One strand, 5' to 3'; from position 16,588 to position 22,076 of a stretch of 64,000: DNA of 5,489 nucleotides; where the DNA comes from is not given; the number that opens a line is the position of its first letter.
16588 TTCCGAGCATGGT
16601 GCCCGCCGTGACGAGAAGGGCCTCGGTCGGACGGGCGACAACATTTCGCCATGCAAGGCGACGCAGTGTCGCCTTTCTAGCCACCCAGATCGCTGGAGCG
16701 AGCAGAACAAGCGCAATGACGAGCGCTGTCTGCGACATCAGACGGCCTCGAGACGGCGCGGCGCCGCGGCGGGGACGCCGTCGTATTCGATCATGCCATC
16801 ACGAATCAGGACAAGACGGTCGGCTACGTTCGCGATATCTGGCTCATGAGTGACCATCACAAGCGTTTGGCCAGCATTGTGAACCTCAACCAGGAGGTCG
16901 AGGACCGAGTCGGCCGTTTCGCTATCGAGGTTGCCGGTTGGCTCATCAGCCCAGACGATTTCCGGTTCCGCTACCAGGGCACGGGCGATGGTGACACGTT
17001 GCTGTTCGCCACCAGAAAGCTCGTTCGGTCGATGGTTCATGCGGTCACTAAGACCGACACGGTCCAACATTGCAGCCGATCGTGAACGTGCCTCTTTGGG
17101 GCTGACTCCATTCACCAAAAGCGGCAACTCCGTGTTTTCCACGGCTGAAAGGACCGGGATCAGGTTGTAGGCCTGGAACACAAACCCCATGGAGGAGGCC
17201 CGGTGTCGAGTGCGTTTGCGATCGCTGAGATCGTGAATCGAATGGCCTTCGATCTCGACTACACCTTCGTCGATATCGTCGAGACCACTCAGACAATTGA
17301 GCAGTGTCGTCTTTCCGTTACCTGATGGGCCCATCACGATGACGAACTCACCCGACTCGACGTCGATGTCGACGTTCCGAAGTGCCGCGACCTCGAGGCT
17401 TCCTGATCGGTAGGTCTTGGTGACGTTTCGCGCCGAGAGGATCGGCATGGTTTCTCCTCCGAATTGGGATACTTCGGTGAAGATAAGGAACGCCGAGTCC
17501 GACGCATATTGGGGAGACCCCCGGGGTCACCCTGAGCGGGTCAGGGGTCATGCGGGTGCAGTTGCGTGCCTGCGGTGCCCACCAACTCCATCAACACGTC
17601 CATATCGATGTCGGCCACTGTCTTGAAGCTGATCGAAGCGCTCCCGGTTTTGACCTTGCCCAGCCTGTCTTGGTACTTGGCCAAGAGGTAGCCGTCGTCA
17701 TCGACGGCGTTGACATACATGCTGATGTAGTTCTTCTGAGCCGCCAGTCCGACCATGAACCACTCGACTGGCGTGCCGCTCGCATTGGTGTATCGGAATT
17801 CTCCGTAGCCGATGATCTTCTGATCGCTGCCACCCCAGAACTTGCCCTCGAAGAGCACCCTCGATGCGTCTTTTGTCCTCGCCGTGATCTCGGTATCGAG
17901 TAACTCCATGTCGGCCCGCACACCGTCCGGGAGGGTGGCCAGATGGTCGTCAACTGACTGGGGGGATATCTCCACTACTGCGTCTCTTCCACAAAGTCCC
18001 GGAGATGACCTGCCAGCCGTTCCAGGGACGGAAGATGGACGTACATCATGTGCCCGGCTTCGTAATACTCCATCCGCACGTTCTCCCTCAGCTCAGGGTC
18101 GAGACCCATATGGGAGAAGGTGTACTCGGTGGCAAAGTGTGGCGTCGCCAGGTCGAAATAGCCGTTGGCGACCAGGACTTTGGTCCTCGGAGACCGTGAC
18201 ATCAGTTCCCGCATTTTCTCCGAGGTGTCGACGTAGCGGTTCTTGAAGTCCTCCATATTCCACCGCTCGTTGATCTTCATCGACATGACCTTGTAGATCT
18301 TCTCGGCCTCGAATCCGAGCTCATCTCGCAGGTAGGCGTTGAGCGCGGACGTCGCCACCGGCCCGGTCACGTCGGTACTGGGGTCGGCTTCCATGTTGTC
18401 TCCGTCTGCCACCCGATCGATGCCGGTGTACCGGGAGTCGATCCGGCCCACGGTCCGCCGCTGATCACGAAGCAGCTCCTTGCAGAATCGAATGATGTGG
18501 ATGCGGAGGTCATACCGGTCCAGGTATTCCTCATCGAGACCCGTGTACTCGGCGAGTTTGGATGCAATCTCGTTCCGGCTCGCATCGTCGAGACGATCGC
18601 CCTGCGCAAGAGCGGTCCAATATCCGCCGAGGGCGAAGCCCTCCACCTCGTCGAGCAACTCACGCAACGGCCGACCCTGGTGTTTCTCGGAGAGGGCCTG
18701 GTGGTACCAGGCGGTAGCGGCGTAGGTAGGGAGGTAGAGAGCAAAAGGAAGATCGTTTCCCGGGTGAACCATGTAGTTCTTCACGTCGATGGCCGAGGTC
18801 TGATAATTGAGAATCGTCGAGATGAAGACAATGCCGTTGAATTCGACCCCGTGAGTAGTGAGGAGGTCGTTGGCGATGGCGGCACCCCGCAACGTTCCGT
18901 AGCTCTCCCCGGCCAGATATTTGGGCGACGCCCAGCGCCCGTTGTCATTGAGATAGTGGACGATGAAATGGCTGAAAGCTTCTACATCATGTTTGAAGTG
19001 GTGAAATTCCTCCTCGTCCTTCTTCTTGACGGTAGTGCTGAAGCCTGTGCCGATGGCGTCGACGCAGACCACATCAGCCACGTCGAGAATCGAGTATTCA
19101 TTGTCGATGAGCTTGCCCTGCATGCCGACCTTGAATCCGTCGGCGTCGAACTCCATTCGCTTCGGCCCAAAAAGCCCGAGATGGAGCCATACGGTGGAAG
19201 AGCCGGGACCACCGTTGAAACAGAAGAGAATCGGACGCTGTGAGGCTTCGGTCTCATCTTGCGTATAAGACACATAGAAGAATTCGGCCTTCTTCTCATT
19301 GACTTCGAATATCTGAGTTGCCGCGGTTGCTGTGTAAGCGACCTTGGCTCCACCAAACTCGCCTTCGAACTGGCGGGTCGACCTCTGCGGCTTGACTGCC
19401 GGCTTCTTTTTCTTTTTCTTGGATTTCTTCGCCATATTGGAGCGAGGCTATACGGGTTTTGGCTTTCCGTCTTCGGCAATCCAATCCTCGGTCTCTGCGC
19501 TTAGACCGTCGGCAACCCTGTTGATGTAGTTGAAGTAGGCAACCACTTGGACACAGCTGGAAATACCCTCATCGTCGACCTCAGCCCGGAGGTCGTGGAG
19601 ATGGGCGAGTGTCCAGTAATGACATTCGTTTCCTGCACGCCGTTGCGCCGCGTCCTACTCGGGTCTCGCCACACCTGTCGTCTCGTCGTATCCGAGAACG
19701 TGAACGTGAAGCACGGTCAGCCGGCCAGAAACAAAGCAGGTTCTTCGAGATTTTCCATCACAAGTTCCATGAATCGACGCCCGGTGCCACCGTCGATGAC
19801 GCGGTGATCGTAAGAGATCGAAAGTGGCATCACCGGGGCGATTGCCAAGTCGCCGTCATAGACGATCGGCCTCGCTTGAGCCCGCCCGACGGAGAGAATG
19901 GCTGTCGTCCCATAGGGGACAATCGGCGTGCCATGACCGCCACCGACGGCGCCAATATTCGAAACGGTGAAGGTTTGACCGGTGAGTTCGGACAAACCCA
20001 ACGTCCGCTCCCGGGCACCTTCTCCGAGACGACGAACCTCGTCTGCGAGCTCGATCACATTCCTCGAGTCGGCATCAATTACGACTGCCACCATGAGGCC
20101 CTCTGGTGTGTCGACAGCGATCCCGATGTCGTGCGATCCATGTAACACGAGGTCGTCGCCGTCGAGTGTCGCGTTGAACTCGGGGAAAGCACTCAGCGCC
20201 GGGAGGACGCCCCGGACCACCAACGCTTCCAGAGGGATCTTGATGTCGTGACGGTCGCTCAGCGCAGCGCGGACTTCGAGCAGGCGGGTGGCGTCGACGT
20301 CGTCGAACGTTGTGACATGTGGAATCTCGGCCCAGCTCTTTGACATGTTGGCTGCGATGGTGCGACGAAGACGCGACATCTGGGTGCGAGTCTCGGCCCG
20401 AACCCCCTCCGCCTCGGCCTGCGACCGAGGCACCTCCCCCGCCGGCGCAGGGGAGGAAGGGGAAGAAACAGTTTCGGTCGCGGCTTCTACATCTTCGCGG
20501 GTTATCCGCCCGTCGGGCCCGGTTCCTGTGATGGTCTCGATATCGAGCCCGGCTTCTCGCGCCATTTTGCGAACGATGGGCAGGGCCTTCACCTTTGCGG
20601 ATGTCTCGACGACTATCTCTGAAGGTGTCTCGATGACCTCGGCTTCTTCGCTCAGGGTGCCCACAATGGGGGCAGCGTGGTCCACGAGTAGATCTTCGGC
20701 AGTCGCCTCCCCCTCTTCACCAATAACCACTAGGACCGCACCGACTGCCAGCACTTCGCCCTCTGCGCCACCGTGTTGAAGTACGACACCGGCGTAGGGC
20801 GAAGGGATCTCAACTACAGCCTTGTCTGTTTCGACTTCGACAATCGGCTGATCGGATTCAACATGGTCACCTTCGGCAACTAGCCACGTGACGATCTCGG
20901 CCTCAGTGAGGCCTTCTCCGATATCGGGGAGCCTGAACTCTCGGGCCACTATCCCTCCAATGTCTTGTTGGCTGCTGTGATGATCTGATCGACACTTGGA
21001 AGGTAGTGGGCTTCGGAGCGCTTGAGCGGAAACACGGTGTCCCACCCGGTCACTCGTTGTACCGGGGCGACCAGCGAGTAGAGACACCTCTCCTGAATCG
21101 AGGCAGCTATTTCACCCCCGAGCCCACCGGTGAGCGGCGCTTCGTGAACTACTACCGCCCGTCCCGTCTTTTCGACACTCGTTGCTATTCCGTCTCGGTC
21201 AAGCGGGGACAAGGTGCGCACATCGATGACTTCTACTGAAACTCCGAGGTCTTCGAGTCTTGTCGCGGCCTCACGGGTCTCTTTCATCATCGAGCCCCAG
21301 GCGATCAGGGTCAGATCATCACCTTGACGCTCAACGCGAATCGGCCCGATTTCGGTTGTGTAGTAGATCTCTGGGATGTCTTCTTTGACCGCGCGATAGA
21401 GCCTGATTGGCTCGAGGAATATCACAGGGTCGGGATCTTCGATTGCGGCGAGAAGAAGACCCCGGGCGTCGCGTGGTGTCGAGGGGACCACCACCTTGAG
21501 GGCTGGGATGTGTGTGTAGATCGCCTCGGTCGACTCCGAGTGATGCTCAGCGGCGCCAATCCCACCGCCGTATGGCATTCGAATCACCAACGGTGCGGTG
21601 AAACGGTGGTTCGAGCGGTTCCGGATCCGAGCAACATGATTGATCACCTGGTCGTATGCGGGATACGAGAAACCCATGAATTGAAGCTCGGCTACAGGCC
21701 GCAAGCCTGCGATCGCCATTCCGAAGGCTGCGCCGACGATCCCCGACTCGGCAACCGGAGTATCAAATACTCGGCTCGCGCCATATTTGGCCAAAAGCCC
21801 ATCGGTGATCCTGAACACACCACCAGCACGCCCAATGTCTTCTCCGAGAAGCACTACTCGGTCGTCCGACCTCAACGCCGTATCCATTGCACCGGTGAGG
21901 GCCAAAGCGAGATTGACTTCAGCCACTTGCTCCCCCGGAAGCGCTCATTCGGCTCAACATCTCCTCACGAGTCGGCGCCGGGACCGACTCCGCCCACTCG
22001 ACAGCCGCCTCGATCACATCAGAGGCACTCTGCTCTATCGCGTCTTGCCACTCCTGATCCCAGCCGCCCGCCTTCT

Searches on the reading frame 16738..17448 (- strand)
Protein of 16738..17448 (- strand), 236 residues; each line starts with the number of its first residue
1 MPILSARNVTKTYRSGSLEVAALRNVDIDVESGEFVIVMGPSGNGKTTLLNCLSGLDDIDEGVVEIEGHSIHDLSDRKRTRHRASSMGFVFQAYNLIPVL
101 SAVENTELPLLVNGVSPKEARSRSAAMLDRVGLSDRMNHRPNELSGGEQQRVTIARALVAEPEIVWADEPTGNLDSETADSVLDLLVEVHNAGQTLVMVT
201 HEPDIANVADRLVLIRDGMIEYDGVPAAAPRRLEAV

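Call 5: search_protein_families(library=pfam, proteins=[window:16738-17448:-])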
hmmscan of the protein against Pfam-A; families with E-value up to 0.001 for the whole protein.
window:16738-17448:- (236 aa): 2 families
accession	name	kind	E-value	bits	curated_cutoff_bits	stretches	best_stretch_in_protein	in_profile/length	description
PF00005.33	ABC_tran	-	8.2e-33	114.3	25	1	23-171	1-136/137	ABC transporter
PF02463.25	SMC_N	-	0.00032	20.6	40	0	140-215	133-211/220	RecF/RecN/SMC N terminal domain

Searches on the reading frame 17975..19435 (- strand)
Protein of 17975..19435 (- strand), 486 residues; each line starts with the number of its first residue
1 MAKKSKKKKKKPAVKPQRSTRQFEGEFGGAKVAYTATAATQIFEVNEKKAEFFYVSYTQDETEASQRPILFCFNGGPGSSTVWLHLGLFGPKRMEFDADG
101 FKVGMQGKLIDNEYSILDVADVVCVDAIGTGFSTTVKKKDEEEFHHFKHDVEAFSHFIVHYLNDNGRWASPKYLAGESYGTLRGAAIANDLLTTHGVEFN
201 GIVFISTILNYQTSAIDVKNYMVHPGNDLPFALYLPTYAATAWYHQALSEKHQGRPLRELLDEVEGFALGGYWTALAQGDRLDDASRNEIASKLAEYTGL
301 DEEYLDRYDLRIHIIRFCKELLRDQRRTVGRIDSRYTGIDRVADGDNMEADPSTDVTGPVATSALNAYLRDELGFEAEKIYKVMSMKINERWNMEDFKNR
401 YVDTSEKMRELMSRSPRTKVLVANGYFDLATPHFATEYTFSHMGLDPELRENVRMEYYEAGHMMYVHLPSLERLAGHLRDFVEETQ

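Call 5: search_protein_families(library=pfam, proteins=[window:17975-19435:-])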
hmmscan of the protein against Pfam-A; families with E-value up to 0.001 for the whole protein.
window:17975-19435:- (486 aa): 2 families
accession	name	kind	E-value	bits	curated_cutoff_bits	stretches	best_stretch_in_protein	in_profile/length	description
PF00450.28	Peptidase_S10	-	1.3e-18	68.1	21.9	1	45-448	18-365/420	Serine carboxypeptidase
PF12146.15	Hydrolase_4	-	0.00063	19.6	27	0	121-214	33-116/239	Serine aminopeptidase, S33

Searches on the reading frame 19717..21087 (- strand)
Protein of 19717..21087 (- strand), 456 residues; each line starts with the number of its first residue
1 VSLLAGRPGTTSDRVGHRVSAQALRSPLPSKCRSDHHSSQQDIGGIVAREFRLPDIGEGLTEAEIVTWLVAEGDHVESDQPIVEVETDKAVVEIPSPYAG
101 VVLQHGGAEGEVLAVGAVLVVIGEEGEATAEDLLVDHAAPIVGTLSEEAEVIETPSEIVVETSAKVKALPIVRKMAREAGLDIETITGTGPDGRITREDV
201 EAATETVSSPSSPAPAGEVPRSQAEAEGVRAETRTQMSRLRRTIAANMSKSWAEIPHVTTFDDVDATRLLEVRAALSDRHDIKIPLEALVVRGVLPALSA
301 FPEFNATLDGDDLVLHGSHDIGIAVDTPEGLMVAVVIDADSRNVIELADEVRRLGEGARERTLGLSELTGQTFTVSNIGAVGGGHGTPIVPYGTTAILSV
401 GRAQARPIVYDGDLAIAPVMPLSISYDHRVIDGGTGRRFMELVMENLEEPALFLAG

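Call 5: search_protein_families(library=pfam, proteins=[window:19717-21087:-])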
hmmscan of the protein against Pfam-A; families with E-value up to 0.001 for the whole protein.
window:19717-21087:- (456 aa): 3 families
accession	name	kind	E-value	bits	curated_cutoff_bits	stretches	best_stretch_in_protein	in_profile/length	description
PF00198.28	2-oxoacid_dh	-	2e-73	247.1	23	1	231-454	3-231/232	2-oxoacid dehydrogenases acyltransferase (catalytic domain)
PF00364.28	Biotin_lipoyl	-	1.2e-19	70.4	22.1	1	50-122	2-73/73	Biotin-requiring enzyme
PF02817.22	E3_binding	-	2.4e-16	60.1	23.7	1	166-201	1-36/36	e3 binding domain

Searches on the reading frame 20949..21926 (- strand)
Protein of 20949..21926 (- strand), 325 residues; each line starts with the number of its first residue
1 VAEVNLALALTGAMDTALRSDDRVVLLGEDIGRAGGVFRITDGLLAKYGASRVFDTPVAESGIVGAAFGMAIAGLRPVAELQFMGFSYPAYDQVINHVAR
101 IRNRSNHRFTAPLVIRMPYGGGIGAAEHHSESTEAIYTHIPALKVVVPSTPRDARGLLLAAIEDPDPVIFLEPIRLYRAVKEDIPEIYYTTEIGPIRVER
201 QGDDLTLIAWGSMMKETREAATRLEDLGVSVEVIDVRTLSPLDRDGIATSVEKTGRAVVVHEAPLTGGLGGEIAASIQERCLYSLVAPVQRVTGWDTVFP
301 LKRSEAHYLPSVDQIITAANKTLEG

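Call 5: search_protein_families(library=pfam, proteins=[window:20949-21926:-])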
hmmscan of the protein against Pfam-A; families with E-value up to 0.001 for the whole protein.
window:20949-21926:- (325 aa): 3 families
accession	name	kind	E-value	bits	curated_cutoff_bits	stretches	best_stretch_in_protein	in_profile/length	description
PF02779.29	Transket_pyr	-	1.6e-42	145.5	27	1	4-178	3-173/174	Transketolase, pyrimidine binding domain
PF02780.25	Transketolase_C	-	2.5e-37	128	25.9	1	196-315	3-124/124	Transketolase, C-terminal domain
PF17147.9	PFOR_II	-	7.4e-05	23.5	27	1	204-294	2-94/102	Pyruvate:ferredoxin oxidoreductase core domain II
